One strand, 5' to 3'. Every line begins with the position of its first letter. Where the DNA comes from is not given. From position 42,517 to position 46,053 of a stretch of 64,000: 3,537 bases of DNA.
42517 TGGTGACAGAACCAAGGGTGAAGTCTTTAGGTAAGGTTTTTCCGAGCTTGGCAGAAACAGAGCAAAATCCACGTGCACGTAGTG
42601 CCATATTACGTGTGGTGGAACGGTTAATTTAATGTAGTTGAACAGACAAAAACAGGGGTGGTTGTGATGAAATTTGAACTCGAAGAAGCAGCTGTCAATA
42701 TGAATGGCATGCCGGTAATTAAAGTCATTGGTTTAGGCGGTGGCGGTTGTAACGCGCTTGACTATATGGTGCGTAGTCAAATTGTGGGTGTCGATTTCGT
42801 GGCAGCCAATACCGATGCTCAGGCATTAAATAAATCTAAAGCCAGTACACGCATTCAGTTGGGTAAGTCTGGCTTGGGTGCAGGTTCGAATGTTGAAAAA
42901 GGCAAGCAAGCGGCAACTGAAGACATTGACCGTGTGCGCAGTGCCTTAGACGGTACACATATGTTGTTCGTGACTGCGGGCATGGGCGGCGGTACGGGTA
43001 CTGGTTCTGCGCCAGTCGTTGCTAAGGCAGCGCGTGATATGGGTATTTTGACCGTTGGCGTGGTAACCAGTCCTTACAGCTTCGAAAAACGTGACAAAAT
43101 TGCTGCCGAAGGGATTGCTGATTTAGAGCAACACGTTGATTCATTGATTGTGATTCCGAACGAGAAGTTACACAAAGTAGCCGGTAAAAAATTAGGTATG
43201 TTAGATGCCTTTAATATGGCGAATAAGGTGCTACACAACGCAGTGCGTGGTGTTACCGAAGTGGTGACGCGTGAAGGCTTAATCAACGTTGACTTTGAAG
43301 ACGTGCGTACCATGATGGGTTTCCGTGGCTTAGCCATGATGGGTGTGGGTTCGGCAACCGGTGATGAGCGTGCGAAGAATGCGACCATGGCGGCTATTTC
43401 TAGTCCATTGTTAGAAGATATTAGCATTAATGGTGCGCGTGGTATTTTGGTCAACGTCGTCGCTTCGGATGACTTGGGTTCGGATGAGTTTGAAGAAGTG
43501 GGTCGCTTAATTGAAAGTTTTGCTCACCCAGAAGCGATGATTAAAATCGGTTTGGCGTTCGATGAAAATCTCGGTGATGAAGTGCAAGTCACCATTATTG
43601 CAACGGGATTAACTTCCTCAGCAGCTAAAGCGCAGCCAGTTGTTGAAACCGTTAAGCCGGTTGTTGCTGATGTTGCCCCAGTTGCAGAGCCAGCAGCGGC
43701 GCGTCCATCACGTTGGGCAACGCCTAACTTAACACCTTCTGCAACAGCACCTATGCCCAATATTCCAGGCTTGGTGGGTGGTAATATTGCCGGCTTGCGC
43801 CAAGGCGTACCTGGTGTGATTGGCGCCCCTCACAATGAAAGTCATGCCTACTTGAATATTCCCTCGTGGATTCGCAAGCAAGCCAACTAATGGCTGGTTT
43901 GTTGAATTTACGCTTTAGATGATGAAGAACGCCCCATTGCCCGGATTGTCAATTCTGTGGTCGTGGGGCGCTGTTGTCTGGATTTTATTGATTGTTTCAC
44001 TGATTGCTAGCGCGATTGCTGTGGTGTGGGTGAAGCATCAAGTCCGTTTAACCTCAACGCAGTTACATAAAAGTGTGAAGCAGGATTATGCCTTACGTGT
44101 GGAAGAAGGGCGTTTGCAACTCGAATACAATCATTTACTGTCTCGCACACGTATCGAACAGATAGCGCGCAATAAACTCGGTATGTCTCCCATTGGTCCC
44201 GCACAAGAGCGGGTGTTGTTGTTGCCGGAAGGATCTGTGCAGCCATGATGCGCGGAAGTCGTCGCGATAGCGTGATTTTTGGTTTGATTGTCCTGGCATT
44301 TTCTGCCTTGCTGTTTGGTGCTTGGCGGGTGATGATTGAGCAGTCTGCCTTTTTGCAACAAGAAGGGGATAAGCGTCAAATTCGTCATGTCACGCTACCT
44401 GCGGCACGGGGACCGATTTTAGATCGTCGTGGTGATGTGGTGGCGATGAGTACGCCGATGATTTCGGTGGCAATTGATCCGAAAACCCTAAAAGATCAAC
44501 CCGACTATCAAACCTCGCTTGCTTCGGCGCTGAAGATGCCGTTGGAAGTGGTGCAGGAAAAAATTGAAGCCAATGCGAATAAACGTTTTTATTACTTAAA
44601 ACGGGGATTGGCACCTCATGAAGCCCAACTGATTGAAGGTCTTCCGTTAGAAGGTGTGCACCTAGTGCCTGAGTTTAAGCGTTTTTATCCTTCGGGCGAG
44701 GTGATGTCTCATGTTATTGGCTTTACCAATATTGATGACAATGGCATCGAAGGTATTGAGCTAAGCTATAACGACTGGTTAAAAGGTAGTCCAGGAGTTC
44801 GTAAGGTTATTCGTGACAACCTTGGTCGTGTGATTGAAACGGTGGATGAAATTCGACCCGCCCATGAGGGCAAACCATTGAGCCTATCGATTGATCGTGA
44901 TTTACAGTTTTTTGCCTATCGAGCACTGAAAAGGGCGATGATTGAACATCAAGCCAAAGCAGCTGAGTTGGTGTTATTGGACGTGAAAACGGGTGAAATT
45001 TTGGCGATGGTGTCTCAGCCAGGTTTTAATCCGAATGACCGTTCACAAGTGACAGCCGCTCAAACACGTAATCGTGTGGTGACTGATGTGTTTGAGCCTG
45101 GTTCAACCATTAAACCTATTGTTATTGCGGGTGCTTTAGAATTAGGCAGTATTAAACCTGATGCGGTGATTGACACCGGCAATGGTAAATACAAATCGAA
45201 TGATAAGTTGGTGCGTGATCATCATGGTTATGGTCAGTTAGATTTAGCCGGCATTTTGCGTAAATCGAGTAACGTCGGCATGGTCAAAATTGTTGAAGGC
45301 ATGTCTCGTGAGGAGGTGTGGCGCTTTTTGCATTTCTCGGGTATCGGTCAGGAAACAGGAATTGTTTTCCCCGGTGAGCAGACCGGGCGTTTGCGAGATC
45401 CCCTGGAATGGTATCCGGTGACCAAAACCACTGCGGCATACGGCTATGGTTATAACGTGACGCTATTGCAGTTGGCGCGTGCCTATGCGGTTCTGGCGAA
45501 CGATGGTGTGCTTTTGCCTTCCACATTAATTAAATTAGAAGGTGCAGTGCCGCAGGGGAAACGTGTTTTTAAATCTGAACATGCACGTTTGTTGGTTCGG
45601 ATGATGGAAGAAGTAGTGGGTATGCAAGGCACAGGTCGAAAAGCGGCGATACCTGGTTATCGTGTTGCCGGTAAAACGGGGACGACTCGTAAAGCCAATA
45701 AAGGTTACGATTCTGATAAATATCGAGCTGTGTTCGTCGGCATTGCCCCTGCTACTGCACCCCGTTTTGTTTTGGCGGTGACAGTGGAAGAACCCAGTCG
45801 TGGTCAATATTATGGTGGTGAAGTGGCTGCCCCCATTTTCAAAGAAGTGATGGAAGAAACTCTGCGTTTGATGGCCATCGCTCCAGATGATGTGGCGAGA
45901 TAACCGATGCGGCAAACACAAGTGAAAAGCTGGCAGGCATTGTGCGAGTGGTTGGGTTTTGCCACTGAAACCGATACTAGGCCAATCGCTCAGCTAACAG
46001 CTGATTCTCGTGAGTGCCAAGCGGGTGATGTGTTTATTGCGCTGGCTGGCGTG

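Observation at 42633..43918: ftsZ lies between rsmH and ftsL; the canonical ftsA-ftsZ-lpxC slot is empty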

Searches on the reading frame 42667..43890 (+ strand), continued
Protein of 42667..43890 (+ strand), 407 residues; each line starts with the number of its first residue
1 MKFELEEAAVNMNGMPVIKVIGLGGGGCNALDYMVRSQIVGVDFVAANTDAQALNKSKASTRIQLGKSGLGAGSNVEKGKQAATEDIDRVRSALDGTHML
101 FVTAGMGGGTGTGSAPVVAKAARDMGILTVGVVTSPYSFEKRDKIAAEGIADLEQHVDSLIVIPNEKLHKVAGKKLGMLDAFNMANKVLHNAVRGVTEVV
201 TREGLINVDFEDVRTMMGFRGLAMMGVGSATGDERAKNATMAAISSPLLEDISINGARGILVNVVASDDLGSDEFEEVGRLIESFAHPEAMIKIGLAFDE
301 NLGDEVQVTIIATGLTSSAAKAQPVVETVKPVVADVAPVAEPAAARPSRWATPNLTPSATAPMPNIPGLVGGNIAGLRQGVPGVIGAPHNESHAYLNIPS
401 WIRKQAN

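Call 22: search_solved_structures(query=window:42667-43890:+, max_evalue=1e-20)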
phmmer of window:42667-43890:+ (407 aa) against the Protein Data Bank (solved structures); distinct sequences matched with E-value up to 1e-20: 49.
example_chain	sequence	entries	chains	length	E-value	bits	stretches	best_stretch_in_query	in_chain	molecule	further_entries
8h1o_A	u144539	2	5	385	2.9e-102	346.1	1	14-318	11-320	Cell division protein FtsZ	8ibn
9isk_A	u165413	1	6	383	3.2e-102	346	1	14-318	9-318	Cell division protein FtsZ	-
6ll5_A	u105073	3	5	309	1.3e-101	344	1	15-315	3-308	Cell division protein FtsZ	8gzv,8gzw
6ll6_A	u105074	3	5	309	1.3e-101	344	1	15-315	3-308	Cell division protein FtsZ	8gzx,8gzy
6unx_A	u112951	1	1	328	8.8e-101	341.2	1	16-315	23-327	Cell division protein FtsZ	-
6umk_A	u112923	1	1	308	1.6e-100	340.4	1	17-315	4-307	Cell division protein FtsZ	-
2vaw_A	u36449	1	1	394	7.5e-100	338.2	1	11-343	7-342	CELL DIVISION PROTEIN FTSZ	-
1ofu_A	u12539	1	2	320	1.3e-97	330.8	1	11-316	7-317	CELL DIVISION PROTEIN FTSZ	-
2vam_A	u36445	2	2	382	8.9e-87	295.2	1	8-317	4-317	CELL DIVISION PROTEIN FTSZ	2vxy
2rhh_A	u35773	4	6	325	1.3e-84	288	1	16-316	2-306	Cell Division Protein ftsZ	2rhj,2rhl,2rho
4u39_A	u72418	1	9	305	4.5e-84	286.3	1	16-314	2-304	Cell division protein FtsZ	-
1rlu_A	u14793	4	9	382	6.7e-84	285.7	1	13-326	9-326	Cell division protein ftsZ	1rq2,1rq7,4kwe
14uh_A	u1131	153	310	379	7e-84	285.6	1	13-326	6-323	Cell division protein FtsZ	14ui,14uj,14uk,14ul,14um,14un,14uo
22hr_A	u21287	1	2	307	1.3e-83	284.7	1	20-316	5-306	Cell division protein FtsZ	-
22hq_A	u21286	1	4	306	1.9e-83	284.2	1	20-316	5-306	Cell division protein FtsZ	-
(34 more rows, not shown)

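Call 36: find_encoding_contigs(protein=P0025, flank=10000, max_places=1)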
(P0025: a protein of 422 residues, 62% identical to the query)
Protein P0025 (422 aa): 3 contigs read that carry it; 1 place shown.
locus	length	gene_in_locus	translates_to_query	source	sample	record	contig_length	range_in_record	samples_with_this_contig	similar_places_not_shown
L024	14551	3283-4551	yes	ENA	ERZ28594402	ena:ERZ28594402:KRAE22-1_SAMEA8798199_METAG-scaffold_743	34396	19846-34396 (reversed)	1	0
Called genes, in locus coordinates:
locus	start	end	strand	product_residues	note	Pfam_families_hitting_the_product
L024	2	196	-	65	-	?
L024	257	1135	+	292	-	PF00590:TP_methylase, PF23016:RsmI_C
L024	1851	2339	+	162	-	PF02381:MraZ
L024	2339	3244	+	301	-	PF01795:Methyltransf_5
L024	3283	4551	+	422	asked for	PF00091:Tubulin, PF12327:FtsZ_C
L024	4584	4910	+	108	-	PF04999:FtsL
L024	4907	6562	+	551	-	PF03717:PBP_dimer, PF21922:PBP_dimer_2 (faint), PF00905:Transpeptidase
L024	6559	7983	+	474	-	PF08245:Mur_ligase_M, PF02875:Mur_ligase_C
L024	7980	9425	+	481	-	PF01225:Mur_ligase, PF08245:Mur_ligase_M, PF02875:Mur_ligase_C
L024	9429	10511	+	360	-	PF00953:Glycos_transf_4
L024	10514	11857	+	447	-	PF21799:MurD-like_N, PF08245:Mur_ligase_M, PF02875:Mur_ligase_C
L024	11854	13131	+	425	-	PF01098:FTSW_RODA_SPOVE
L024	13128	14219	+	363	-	PF03033:Glyco_transf_28, PF04101:Glyco_tran_28_C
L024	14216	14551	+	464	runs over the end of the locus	PF01225:Mur_ligase, PF08245:Mur_ligase_M, PF02875:Mur_ligase_C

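Call 37: find_encoding_contigs(protein=P0067, flank=10000, max_places=1)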
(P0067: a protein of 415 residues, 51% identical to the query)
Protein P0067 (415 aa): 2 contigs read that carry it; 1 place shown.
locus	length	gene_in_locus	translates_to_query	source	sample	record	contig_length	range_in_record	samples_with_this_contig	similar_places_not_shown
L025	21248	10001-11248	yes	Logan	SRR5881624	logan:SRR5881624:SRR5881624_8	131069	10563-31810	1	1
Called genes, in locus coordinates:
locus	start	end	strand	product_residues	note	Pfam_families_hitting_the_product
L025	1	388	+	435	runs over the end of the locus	PF00939:Na_sulph_symp (weak), PF02040:ArsB, PF03600:CitMHS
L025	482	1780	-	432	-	PF02844:GARS_N, PF01071:GARS_A, PF02786:CPSase_L_D2 (weak), PF02843:GARS_C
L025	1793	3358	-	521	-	PF02142:MGS, PF01808:AICARFT_IMPCHas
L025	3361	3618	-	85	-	PF02954:HTH_8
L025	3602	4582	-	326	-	PF01207:Dus, PF01180:DHO_dh (faint)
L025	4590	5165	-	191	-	PF04972:BON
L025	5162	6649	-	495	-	PF04348:LppC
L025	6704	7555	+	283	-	PF00590:TP_methylase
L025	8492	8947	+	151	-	PF02381:MraZ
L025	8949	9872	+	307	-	PF01795:Methyltransf_5, PF13847:Methyltransf_31 (faint), PF13649:Methyltransf_25 (faint)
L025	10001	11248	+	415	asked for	PF00091:Tubulin, PF12327:FtsZ_C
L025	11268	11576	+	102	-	PF04999:FtsL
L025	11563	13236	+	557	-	PF03717:PBP_dimer, PF21922:PBP_dimer_2 (faint), PF00905:Transpeptidase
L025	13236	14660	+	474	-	PF01225:Mur_ligase, PF08245:Mur_ligase_M, PF02875:Mur_ligase_C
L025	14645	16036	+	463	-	PF01225:Mur_ligase (weak), PF08245:Mur_ligase_M, PF02875:Mur_ligase_C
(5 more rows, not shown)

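Call 47: list_cluster_members(proteins=[P0001, P0008, P0019, P0025, P0028, P0234, P0237, P0227])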
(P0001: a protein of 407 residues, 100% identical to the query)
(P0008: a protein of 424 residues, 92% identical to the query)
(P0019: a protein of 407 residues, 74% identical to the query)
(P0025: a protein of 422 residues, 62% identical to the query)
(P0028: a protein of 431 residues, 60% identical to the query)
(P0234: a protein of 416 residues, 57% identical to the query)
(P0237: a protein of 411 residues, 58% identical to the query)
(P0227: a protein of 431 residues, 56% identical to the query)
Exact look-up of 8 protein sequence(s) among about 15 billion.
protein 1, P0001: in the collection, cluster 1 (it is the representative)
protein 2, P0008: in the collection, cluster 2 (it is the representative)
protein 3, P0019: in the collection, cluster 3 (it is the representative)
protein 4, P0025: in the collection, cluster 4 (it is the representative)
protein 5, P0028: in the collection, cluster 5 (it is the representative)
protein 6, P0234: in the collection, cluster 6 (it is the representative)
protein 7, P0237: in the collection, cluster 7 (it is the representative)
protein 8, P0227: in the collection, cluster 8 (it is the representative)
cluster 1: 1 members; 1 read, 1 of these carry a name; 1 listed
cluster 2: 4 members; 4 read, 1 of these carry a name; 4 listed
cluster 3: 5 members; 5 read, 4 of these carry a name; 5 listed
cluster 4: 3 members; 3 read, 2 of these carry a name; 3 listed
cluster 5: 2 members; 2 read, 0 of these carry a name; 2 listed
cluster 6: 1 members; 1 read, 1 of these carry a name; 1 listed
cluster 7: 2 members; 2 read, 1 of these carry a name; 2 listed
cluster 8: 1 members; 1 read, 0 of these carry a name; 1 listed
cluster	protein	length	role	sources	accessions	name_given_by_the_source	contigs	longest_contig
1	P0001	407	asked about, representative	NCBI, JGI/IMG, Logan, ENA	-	cell division protein FtsZ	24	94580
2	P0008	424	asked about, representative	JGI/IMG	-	cell division protein FtsZ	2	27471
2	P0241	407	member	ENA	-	-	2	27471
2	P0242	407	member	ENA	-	-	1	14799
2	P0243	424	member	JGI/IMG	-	-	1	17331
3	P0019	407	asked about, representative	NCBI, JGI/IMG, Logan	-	cell division protein FtsZ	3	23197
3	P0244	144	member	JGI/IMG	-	cell division protein FtsZ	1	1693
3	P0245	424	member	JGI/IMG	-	cell division protein FtsZ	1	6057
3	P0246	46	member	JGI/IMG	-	hypothetical protein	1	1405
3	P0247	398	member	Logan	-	-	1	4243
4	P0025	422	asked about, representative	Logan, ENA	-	-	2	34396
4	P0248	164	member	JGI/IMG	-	cell division protein FtsZ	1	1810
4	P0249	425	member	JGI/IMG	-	cell division protein FtsZ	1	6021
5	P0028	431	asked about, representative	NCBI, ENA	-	-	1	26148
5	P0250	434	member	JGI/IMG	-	-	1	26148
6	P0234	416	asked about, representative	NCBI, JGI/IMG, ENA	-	cell division protein FtsA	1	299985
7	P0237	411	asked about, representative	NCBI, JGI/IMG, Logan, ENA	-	cell division protein FtsA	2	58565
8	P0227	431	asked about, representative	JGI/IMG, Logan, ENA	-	-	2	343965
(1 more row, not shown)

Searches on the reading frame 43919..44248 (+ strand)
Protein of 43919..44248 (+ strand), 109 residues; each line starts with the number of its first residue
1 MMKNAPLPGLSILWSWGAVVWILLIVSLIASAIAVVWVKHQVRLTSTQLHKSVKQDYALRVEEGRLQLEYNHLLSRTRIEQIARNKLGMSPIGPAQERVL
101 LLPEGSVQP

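Call 3: search_protein_families(library=ncbifam, proteins=[window:43919-44248:+])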
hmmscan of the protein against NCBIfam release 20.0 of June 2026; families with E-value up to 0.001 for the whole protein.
window:43919-44248:+ (109 aa): 4 families
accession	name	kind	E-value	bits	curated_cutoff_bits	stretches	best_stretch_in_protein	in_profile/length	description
TIGR02209.1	ftsL_broad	equivalog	2.3e-17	62.7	42.45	1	19-99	3-83/85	cell division protein FtsL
NF008040.0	PRK10772.1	equivalog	7e-13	48.5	96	1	21-100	27-106/109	cell division protein FtsL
NF049847.1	FtsL_COG5462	equivalog_domain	3.2e-06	26.7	50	1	20-96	3-82/85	cell division protein FtsL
NF053549.1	FtsL_Actino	equivalog_domain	2.9e-05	23.9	55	1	20-91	3-73/83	cell division protein FtsL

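Call 4: search_protein_families(library=pfam, proteins=[window:43919-44248:+])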
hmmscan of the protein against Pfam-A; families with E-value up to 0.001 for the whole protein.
window:43919-44248:+ (109 aa): 2 families
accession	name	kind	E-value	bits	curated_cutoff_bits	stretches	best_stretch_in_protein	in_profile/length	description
PF04999.18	FtsL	-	5.9e-17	61.9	22.9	1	19-100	14-95/97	Cell division protein FtsL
PF04977.20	DivIC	-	6.8e-05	23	28.9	1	24-90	1-68/80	Septum formation initiator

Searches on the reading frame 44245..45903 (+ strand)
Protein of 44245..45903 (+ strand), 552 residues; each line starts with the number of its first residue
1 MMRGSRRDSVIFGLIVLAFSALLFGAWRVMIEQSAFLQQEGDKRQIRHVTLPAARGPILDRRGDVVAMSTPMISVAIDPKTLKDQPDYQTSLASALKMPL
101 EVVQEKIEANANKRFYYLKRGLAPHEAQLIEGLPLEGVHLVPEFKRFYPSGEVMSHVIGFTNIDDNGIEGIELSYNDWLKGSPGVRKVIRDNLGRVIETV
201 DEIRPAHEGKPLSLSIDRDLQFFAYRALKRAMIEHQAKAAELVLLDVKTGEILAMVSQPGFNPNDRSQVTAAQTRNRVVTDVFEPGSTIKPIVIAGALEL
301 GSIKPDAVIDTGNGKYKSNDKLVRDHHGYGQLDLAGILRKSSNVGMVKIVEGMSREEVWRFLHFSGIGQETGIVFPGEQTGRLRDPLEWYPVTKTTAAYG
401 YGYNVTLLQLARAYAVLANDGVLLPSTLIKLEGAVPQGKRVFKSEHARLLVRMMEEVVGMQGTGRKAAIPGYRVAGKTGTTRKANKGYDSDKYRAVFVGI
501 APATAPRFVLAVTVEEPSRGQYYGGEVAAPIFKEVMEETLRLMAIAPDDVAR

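Call 3: search_protein_families(library=ncbifam, proteins=[window:44245-45903:+])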
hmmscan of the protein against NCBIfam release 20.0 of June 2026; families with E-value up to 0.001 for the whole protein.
window:44245-45903:+ (552 aa): 23 families
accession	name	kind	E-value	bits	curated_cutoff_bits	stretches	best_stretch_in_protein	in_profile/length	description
NF053573.1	PBP2_PenA_Neis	exception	6.4e-152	507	1105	1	6-547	26-568/572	peptidoglycan D,D-transpeptidase PBP2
NF011685.0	PRK15105.1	subfamily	1.1e-139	466.7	737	1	7-550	23-568/588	peptidoglycan glycosyltransferase FtsI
TIGR02214.1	spoVD_pbp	equivalog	1.2e-111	374.1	688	1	15-548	9-563/636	stage V sporulation protein D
TIGR03423.1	pbp2_mrdA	equivalog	5.4e-87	292.7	455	1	7-540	2-591/593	penicillin-binding protein 2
NF038271.1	strep_PBP2X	exception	3e-41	141.5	1050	2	37-429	55-480/750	penicillin-binding protein PBP2X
TIGR02074.1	PBP_1a_fam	subfamily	6.4e-33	114.3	508.75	1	189-539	205-532/535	PBP1A family penicillin-binding protein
NF008061.0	PRK10795.1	equivalog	2.7e-30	105.5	962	1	6-430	20-486/634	peptidoglycan DD-transpeptidase MrdA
NF051842.1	PBP4_5_Efaec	equivalog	3.8e-25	88.3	700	2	44-311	154-438/668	penicillin-binding protein PBP4(5)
NF038278.1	strep_PBP2B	exception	6e-22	77.9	975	1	159-350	255-450/678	penicillin-binding protein PBP2B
NF051885.1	tranpepglycosPbpC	equivalog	2.7e-20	72.5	900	1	212-536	294-590/632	multimodular transpeptidase-transglycosylase PbpC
TIGR02073.1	PBP_1c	equivalog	8.1e-17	61.1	494.2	2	402-540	414-544/728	penicillin-binding protein 1C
NF038272.1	strep_PBP1A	exception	4.7e-12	45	1075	1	244-486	331-564/658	penicillin-binding protein PBP1A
NF038276.1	strep_PBP2A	exception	1.9e-11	42.9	1100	1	236-493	351-592/716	penicillin-binding protein PBP2A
NF033378.1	MECD_PBP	exception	9.2e-10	37.4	1450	1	46-515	144-643/678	PBP2a family beta-lactam-resistant peptidoglycan transpeptidase MecD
NF000406.1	MECB_PBP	exception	1.2e-09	37.1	1450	1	42-517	137-642/674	PBP2a family beta-lactam-resistant peptidoglycan transpeptidase MecB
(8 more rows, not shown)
